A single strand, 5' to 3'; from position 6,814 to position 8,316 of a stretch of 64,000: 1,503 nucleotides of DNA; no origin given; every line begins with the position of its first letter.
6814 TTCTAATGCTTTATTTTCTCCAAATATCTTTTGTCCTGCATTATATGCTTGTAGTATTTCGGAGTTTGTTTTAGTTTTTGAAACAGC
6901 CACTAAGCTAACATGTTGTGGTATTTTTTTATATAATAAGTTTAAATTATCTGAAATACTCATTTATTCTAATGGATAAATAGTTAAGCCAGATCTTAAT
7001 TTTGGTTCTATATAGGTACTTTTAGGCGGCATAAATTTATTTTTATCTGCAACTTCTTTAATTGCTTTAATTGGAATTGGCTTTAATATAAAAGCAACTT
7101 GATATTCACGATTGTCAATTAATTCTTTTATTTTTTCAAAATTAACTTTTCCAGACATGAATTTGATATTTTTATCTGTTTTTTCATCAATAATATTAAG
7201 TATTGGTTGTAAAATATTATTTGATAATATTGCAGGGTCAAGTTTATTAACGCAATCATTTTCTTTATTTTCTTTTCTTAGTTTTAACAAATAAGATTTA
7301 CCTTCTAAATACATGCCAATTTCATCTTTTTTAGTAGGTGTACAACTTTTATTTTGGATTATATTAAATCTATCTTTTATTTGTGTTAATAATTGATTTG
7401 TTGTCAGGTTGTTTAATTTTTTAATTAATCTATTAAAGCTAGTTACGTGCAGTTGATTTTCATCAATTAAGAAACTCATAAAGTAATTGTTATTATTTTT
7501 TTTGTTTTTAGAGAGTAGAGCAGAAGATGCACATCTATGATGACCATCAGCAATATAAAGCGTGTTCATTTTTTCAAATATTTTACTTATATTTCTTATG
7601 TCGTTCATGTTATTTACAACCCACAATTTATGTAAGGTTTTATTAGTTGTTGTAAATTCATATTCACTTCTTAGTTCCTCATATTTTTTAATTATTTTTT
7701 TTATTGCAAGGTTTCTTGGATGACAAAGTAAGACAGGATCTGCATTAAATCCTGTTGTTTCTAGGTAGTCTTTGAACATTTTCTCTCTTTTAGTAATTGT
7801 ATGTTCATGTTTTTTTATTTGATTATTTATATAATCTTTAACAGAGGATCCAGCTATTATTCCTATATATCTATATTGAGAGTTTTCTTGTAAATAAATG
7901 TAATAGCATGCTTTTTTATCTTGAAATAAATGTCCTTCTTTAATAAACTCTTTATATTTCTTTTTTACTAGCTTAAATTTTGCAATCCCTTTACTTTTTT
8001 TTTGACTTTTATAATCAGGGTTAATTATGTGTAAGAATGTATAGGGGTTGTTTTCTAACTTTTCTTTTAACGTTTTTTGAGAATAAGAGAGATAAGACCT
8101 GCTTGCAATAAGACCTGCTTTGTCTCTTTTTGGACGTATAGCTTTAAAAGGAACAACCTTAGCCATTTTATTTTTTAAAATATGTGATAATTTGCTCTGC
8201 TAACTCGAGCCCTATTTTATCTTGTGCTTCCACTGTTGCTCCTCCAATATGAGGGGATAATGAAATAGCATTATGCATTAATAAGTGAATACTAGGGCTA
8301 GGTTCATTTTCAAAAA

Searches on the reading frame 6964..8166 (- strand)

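Call 57: search_protein_families(library=pfam, proteins=[window:6964-8166:-], max_evalue=0.001)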
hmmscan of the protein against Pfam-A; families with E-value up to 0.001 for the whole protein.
window:6964-8166:- (400 aa): 1 family
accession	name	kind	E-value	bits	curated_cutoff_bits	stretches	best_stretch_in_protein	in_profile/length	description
PF06245.16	DUF1015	-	1.3e-78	264.6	25.8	1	5-310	2-323/325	Protein of unknown function (DUF1015)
